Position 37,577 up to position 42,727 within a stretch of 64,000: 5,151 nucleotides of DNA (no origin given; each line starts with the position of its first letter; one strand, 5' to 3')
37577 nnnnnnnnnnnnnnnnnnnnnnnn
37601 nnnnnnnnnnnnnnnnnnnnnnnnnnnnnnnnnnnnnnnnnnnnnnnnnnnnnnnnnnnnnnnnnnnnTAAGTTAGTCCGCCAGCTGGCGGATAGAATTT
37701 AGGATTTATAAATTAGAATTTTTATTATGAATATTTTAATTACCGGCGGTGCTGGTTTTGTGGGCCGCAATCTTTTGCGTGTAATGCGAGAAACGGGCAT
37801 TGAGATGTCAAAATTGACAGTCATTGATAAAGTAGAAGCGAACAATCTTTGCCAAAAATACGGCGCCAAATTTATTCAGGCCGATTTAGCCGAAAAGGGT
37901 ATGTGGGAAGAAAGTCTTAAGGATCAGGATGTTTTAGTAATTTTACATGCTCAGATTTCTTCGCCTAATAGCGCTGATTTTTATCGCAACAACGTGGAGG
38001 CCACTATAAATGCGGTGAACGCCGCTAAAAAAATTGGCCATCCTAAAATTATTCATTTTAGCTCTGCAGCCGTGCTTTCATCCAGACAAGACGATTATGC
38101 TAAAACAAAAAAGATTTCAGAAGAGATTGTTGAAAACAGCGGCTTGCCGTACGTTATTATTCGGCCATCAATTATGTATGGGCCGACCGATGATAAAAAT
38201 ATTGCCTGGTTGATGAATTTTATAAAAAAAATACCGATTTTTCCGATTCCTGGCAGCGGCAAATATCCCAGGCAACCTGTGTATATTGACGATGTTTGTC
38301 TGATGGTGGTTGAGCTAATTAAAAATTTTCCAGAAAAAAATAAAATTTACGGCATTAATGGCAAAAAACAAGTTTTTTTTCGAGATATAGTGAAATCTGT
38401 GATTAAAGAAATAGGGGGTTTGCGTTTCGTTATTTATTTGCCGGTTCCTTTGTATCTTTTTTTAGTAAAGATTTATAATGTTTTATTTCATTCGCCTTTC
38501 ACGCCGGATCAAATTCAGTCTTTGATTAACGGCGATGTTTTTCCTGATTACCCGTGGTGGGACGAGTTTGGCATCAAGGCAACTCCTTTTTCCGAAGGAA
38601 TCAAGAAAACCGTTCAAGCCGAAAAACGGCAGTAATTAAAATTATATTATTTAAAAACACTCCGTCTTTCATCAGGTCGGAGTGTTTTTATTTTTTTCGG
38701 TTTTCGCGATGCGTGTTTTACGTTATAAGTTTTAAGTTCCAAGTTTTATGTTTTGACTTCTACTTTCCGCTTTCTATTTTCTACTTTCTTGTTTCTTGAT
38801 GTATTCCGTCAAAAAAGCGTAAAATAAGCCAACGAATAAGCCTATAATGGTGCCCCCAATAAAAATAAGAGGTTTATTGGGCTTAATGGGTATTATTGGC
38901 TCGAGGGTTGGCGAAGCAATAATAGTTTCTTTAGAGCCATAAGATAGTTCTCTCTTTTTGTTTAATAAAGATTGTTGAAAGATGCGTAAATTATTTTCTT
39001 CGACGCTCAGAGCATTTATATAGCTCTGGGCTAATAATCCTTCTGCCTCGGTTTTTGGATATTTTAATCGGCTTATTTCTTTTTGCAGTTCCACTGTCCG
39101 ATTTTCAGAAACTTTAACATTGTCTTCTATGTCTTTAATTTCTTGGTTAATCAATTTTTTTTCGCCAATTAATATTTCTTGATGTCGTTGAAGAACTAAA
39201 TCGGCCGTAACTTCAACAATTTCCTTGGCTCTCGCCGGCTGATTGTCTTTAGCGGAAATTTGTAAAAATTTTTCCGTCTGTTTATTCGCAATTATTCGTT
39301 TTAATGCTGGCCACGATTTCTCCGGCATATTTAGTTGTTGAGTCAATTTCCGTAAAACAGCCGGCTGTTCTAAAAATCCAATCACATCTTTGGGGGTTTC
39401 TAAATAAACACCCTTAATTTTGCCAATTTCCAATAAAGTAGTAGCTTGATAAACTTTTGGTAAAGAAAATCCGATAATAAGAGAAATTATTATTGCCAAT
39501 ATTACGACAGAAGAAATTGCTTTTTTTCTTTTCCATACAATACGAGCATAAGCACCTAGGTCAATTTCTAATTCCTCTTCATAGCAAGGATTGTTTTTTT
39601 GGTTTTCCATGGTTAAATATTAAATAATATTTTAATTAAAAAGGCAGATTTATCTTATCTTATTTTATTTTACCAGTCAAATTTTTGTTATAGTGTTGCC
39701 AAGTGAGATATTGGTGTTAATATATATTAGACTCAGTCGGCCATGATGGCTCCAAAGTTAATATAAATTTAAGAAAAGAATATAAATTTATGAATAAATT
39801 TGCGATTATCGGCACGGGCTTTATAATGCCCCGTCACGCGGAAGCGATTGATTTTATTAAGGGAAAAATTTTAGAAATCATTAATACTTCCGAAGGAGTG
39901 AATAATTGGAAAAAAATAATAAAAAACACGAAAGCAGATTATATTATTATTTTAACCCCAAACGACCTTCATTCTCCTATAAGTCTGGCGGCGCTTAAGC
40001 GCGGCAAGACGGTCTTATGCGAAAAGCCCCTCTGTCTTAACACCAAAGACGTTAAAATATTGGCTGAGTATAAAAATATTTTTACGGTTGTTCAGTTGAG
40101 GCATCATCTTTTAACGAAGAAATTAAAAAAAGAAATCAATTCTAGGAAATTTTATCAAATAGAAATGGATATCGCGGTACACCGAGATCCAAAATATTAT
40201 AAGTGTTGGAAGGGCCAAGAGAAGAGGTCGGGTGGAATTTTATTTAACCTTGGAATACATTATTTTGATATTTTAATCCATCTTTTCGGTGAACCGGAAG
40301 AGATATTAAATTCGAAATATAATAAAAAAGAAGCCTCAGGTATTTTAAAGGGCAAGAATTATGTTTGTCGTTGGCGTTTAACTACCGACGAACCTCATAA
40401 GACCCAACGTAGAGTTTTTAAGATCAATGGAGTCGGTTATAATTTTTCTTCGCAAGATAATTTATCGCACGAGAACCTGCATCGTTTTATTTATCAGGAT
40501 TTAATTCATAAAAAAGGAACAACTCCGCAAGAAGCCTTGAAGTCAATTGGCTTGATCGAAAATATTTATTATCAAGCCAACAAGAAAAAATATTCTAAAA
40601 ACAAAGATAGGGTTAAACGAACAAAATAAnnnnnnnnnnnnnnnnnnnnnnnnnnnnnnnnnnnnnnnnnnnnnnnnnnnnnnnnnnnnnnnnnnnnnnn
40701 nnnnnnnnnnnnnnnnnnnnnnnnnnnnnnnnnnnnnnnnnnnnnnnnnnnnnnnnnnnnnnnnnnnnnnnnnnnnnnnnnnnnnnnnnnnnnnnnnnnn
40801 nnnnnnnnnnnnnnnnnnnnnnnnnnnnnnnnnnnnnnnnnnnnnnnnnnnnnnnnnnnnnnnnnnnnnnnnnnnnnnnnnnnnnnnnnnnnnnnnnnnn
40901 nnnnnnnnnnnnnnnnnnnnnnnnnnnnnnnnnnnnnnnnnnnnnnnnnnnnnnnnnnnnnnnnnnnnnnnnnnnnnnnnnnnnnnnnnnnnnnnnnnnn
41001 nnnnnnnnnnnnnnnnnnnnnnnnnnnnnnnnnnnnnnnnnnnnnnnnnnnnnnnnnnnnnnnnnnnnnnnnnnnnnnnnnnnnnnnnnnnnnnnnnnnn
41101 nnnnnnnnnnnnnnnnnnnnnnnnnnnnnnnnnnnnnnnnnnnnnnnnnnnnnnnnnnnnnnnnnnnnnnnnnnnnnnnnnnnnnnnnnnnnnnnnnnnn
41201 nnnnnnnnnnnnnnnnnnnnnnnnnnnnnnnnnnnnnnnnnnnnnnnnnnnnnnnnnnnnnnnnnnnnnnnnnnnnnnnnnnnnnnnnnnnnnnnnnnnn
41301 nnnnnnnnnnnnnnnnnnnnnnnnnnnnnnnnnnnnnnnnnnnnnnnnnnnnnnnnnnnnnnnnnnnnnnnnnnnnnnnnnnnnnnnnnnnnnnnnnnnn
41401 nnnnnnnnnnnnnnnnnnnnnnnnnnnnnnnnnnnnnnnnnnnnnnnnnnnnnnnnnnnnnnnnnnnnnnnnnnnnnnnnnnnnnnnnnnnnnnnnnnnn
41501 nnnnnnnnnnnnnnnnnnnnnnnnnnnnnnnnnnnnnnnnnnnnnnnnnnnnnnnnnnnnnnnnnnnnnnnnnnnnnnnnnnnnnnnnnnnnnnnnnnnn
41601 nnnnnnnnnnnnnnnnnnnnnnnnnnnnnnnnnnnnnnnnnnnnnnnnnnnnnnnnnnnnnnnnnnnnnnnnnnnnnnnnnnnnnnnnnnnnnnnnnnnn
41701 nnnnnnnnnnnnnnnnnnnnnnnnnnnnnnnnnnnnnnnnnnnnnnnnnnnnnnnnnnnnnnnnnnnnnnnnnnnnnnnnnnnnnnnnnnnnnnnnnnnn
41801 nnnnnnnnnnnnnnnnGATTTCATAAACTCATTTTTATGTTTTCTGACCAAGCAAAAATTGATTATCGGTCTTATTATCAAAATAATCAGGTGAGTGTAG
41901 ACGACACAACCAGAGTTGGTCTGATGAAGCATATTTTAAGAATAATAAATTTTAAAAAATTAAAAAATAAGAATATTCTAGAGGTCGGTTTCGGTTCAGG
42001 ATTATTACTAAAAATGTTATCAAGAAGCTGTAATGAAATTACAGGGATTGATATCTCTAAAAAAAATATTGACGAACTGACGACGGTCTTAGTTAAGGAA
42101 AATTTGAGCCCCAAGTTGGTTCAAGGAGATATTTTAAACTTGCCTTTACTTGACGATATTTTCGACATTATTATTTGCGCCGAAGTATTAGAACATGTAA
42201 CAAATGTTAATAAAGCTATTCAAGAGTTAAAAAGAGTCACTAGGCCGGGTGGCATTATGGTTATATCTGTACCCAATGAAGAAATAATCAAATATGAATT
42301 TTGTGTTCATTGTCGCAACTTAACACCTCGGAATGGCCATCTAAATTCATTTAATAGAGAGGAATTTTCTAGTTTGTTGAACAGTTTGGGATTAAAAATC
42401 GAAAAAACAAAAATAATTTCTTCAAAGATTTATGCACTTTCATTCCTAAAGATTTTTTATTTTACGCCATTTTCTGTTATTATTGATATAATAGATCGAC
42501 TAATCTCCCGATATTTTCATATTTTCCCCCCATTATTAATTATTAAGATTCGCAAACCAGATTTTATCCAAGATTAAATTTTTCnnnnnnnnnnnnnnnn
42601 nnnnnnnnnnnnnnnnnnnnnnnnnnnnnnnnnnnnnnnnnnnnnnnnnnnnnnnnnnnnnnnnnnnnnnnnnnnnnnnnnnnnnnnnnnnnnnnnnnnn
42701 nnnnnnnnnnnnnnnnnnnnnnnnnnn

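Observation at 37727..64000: About 26-kb surface-glycan biosynthesis island that continues beyond the window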

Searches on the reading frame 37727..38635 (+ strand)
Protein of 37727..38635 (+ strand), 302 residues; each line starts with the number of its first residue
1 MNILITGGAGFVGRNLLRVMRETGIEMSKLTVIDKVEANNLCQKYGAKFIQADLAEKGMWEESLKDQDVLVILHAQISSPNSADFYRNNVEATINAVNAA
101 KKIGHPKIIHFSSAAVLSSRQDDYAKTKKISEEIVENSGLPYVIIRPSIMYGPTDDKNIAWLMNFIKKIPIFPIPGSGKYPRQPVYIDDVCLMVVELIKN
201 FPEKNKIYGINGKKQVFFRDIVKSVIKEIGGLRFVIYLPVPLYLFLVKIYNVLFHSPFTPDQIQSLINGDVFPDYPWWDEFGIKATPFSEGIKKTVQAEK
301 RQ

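Call 3: search_protein_families(library=pfam, proteins=[window:37727-38635:+], max_evalue=0.01)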
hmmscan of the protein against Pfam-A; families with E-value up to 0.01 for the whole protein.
window:37727-38635:+ (302 aa): 10 families
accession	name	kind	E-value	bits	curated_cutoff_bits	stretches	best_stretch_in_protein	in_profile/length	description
PF01370.27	Epimerase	-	4.9e-25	88.8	20.9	1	3-208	1-237/240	NAD dependent epimerase/dehydratase family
PF01073.25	3Beta_HSD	-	3.5e-19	69.3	22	2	4-118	1-121/280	3-beta hydroxysteroid dehydrogenase/isomerase family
PF13460.12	NAD_binding_10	-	3.8e-13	50.2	27.2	1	7-151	1-147/184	NAD(P)H-binding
PF07993.18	NAD_binding_4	-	8.6e-10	38.6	20.1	1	121-156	174-210/258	Male sterility protein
PF05368.20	NmrA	-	1e-09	38.9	27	1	2-230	4-235/298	NmrA-like family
PF16363.11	GDP_Man_Dehyd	-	6.7e-09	36.1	27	1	4-120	1-136/332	GDP-mannose 4,6 dehydratase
PF04321.23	RmlD_sub_bind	-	2.6e-08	33.7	27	1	1-164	1-165/287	RmlD substrate binding domain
PF02719.21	Polysacc_synt_2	-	0.00019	21.2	20.2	1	3-135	1-149/293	Polysaccharide biosynthesis protein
PF12683.13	DUF3798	-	0.0011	18.9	24.6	1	85-167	108-185/271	Protein of unknown function (DUF3798)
PF03435.24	Sacchrp_dh_NADP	-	0.0031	18.3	25.1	1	4-86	2-88/129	Saccharopine dehydrogenase NADP binding domain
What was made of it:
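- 37727..38635 (+): NAD-dependent SDR sugar epimerase/dehydratase family protein (302 aa); first gene after recA. PF01370, 88.8 bits (call 3).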

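Call 9: search_protein_families(library=ncbifam, proteins=[window:37727-38635:+], max_evalue=0.001)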
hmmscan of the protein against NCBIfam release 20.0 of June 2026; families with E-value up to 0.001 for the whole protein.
window:37727-38635:+ (302 aa): 19 families
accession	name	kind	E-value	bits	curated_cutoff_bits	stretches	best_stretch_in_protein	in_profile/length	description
TIGR03466.1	HpnA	hypoth_equivalog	4.7e-17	61.9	367.65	1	2-129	2-129/327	hopanoid-associated sugar epimerase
TIGR02197.1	heptose_epim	equivalog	5.3e-15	55.4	274.6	1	3-130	1-131/316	ADP-glyceromanno-heptose 6-epimerase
NF042422.1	oxyalk_red_OleD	equivalog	2.7e-14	53.3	580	1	1-118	1-115/329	2-alkyl-3-oxoalkanoate reductase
TIGR01179.1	galE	equivalog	4.4e-14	52.1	262.3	1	2-122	1-130/332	UDP-glucose 4-epimerase GalE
TIGR01181.1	dTDP_gluc_dehyt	equivalog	1.3e-13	50.7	365.1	1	2-230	1-262/321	dTDP-glucose 4,6-dehydratase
NF042423.1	oxyalk_red_Shew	equivalog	6.4e-11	41.9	580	1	2-133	10-154/331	2-alkyl-3-oxoalkanoate reductase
NF043036.1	ErythonDh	equivalog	1.3e-09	37.7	325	1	1-119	1-131/321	D-erythronate dehydrogenase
TIGR04180.1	EDH_00030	hypoth_equivalog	3.9e-08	32.7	475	1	3-120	1-128/297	NAD-dependent 4,6-dehydratase LegB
NF004520.0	PRK05865.1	equivalog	8.6e-08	30.5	1509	1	1-202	1-175/854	sugar epimerase family protein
NF005539.0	PRK07201.1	equivalog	6.6e-07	28.4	549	1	1-153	1-180/657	SDR family oxidoreductase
NF047837.1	UDPAcbARedWbcJ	equivalog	9.4e-07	28.1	500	1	1-213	1-199/372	UDP-2-acetamido-2,6-beta-L-arabino-hexul-4-ose reductase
NF007956.0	PRK10675.1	subfamily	5.7e-06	25.7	394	1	1-118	1-129/338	UDP-glucose 4-epimerase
TIGR01214.1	rmlD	equivalog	9.6e-06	24.9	224.05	1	3-228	2-225/285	dTDP-4-dehydrorhamnose reductase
NF009035.0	PRK12367.1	equivalog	3.6e-05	23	266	1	3-97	17-109/249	short chain dehydrogenase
NF007490.0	PRK10084.1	subfamily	4.6e-05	22.6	649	0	1-101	1-112/361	dTDP-glucose 4,6-dehydratase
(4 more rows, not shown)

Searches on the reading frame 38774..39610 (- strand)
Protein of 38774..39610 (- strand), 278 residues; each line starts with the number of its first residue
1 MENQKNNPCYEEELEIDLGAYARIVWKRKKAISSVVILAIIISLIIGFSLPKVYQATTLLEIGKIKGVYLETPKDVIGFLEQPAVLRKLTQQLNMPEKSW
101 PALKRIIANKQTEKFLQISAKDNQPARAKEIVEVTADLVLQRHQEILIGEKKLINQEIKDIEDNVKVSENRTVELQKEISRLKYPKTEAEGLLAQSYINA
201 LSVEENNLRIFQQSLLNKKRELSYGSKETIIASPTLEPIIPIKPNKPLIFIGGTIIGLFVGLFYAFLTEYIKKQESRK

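Call 3: search_protein_families(library=pfam, proteins=[window:38774-39610:-], max_evalue=0.01)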
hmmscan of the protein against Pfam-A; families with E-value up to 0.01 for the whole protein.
window:38774-39610:- (278 aa): 2 families
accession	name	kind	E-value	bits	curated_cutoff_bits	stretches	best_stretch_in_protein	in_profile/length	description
PF02706.20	Wzz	-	6.4e-10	39.6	25.5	1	15-67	2-54/91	Chain length determinant protein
PF13807.11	GNVR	-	2.1e-05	24.8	27.7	1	237-267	49-79/82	G-rich domain on putative tyrosine kinase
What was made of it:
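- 38774..39610 (-): Wzz/TuaF-like chain-length co-polymerase (278 aa, N- and C-terminal TM); the only minus-strand gene. PF02706 Wzz, 39.6 bits, above the gathering score; weak GNVR hit (call 3).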

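Call 9: search_protein_families(library=ncbifam, proteins=[window:38774-39610:-], max_evalue=0.001)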
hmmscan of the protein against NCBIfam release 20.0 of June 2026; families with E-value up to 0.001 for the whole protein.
window:38774-39610:- (278 aa): 7 families
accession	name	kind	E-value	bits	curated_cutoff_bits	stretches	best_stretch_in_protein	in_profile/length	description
NF047685.1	TeichurnBiosyTuaF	equivalog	4.6e-09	36.4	340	1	22-206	6-190/225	teichuronic acid biosynthesis protein TuaF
TIGR03007.1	pepcterm_ChnLen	equivalog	2.6e-07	29.2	278.85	0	18-59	3-44/498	XrtA system polysaccharide chain length determinant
NF007350.0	PRK09841.1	equivalog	9.5e-07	27.3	1248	0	193-262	367-440/726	tyrosine-protein kinase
TIGR01006.1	polys_exp_MPA1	subfamily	1.3e-06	28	296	0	11-145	3-150/226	CspC family polysaccharide chain length determinant protein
TIGR03017.1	EpsF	equivalog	3.4e-05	22.7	422.75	0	23-60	8-45/444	chain length determinant protein EpsF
NF007699.1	PRK10381.1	equivalog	7.7e-05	21.8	300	1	9-58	20-69/368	LPS O-antigen length regulator Wzz(fepE)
NF008568.0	PRK11519.1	equivalog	0.00067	17.9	1068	0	207-270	382-448/720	tyrosine-protein kinase Wzc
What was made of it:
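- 38774..39610 (-): TuaF hit at E 4.6e-9 (call 9).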

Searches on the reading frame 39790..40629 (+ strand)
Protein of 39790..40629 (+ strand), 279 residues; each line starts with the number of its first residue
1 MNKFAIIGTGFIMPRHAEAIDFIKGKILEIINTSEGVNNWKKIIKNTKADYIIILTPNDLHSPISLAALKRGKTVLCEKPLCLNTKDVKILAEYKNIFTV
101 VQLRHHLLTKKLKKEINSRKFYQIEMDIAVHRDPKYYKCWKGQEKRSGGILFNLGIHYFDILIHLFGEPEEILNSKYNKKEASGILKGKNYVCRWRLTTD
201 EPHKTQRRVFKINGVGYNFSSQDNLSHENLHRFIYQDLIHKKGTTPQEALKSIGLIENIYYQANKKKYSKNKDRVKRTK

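Call 3: search_protein_families(library=pfam, proteins=[window:39790-40629:+], max_evalue=0.01)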
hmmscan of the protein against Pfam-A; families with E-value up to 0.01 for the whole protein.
window:39790-40629:+ (279 aa): 3 families
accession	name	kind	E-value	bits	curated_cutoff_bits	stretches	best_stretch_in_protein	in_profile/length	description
PF01408.29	GFO_IDH_MocA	-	1.7e-14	54.9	24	1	36-93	50-107/120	Oxidoreductase family, NAD-binding Rossmann fold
PF02894.22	GFO_IDH_MocA_C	-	7.5e-12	45.9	22.9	1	123-175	14-68/218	Oxidoreductase family, C-terminal alpha/beta domain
PF22725.1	GFO_IDH_MocA_C3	-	1e-07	32.4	27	1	122-172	17-68/124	GFO/IDH/MocA C-terminal domain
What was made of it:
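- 39790..40629 (+): Compact Gfo/Idh/MocA oxidoreductase (WbpB/GnnA/UDP-GlcNAc 3-dehydrogenase-like). PF01408 and PF02894 (call 3).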

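Call 9: search_protein_families(library=ncbifam, proteins=[window:39790-40629:+], max_evalue=0.001)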
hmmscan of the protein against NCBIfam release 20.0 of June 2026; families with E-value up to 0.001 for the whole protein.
window:39790-40629:+ (279 aa): 8 families
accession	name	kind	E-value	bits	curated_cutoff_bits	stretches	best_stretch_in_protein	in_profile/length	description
TIGR04380.1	myo_inos_iolG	equivalog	1.4e-16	60.3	355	1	32-173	48-193/330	inositol 2-dehydrogenase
NF008607.0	PRK11579.1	subfamily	1.7e-13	50.3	330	1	36-172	52-195/346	oxidoreductase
NF052479.1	LevoglcsnDh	equivalog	4e-13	48.8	650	1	35-171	60-207/386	levoglucosan dehydrogenase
NF007574.0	PRK10206.1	equivalog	5.1e-09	35.6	352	1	39-172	56-193/345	oxidoreductase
NF040723.1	UDP-GlcNAcDh_Arch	equivalog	1.4e-07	31.4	450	1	36-169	49-180/302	UDP-N-acetylglucosamine 3-dehydrogenase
NF052679.1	InsChiInosDhIolG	equivalog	1.8e-06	27.2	540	1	39-180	57-199/343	bifunctional inositol 2-dehydrogenase/D-chiro-inositol 1-dehydrogenase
NF041392.1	XylDh_Gfo6_Halo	equivalog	9.2e-05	21.4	350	1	45-87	79-121/350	D-xylose 1-dehydrogenase Gfo6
NF058561.1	BT_2158_fam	equivalog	0.00037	19.2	750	1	38-100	84-148/487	glycoside 3-dehydrogenase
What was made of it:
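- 39790..40629 (+): Archaeal UDP-GlcNAc 3-dehydrogenase hit at E 1.4e-7 (call 9).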

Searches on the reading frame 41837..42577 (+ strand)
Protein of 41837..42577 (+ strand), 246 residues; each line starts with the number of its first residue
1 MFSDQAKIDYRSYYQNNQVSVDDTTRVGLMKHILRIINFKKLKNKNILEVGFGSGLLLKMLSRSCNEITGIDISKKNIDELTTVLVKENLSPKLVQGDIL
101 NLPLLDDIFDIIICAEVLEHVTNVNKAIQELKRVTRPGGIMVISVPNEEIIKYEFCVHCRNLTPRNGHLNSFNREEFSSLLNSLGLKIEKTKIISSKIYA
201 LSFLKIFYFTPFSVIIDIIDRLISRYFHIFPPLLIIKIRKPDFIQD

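Call 3: search_protein_families(library=pfam, proteins=[window:41837-42577:+], max_evalue=0.01)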
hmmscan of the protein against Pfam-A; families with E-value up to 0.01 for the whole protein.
window:41837-42577:+ (246 aa): 16 families
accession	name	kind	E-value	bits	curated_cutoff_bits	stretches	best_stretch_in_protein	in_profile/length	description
PF08241.18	Methyltransf_11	-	1.5e-24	86.8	21.2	1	48-143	1-95/95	Methyltransferase domain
PF13489.12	Methyltransf_23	-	3.2e-21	76.2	27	1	39-189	18-162/164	Methyltransferase domain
PF13649.12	Methyltransf_25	-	1.3e-19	71.1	27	1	47-139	1-97/97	Methyltransferase domain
PF13847.12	Methyltransf_31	-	1.1e-18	67.8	27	1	43-162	3-129/145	Methyltransferase domain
PF08242.18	Methyltransf_12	-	1e-13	52.2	30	1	48-140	1-97/98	Methyltransferase domain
PF01209.24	Ubie_methyltran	-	9.8e-10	38.6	20.1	1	41-184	45-195/233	ubiE/COQ5 methyltransferase family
PF05401.17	NodS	-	2.7e-08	34.4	24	1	40-152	40-153/201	Nodulation protein S (NodS)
PF05148.21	Methyltransf_8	-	1.3e-05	25.6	27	1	89-144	103-157/219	Hypothetical methyltransferase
PF03848.20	TehB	-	1.9e-05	24.6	20.4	1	40-143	27-132/193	Tellurite resistance protein TehB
PF02353.26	CMAS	-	5.6e-05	23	27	1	13-143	35-164/273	Mycolic acid cyclopropane synthetase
PF07021.18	MetW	-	7e-05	23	21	1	45-167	15-131/193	Methionine biosynthesis protein MetW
PF08003.17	Methyltransf_9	-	0.00011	21.7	23.8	1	40-143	112-217/315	Protein of unknown function (DUF1698)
PF01234.23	NNMT_PNMT_TEMT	-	0.00063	19.5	25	0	100-197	154-243/261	NNMT/PNMT/TEMT family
PF05175.20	MTS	-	0.0035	17.4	23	1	38-115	26-105/170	Methyltransferase small domain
PF06325.19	PrmA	-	0.0044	17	22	1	34-144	152-259/296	Ribosomal protein L11 methyltransferase (PrmA)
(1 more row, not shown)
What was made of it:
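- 41837..42577 (+): Methyltransferase MT1 (246 aa), canonical motif I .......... Methyltransf_11, 86.8 bits (call 3).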

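Call 9: search_protein_families(library=ncbifam, proteins=[window:41837-42577:+], max_evalue=0.001)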
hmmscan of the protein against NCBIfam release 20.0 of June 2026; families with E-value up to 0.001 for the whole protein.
window:41837-42577:+ (246 aa): 47 families (the best 25 are shown)
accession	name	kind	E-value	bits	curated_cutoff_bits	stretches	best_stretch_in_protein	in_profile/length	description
TIGR01983.1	UbiG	equivalog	3.6e-21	75.5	102.95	1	32-192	45-206/228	bifunctional 2-polyprenyl-6-hydroxyphenol methylase/3-demethylubiquinol 3-O-methyltransferase UbiG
TIGR02072.1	BioC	equivalog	1.7e-15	57.5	184.95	1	32-189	22-177/244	malonyl-ACP O-methyltransferase BioC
TIGR01934.1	MenG_MenH_UbiE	subfamily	2.1e-14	53.4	158.35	1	40-192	36-193/223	ubiquinone/menaquinone biosynthesis methyltransferase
NF001244.0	PRK00216.1-5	equivalog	2e-13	50.2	216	1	40-185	45-198/236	bifunctional demethylmenaquinone methyltransferase/2-methoxy-6-polyprenyl-1,4-benzoquinol methylase UbiE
NF045667.1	MTase_DVU1556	equivalog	3e-13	49.7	155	1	30-144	11-120/213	DVU_1556 family methyltransferase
NF045882.1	PLipidMtase_Leg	equivalog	4e-13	49.6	390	1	35-142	34-142/207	phospholipid N-methyltransferase PmtA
TIGR02021.1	BchM-ChlM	equivalog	8.9e-12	44.9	158.9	1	17-204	24-216/218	magnesium protoporphyrin IX methyltransferase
NF041255.1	mycofact_MftM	equivalog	2e-11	43.8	200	1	42-165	138-260/289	mycofactocin oligosaccharide methyltransferase MftM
NF001243.0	PRK00216.1-4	equivalog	2.9e-11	43.2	235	1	27-183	33-194/237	demethylmenaquinone methyltransferase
NF001241.0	PRK00216.1-2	equivalog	3e-11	43.4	327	1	44-182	52-189/231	demethylmenaquinone methyltransferase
TIGR02752.1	MenG_heptapren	equivalog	3.7e-10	39.7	419.85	1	26-183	30-192/231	demethylmenaquinone methyltransferase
NF041650.1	nod_mtase_NodS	equivalog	5e-10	39.4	300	1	31-147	27-143/190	nodulation methyltransferase NodS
NF045825.1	FAmtase_mtf2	equivalog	5.4e-10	38.9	400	1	40-142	55-157/248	fatty-acid O-methyltransferase Mtf2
NF040539.1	AST_met_ArsM_2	exception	7.6e-10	39.1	240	1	31-143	46-163/262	putative arsinothricin biosynthesis methyltransferase ArsM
NF045823.1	PthPhpthDimycoMt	equivalog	1.1e-09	37.8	300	1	34-142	57-165/256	phthiotriol/phenolphthiotriol dimycocerosates methyltransferase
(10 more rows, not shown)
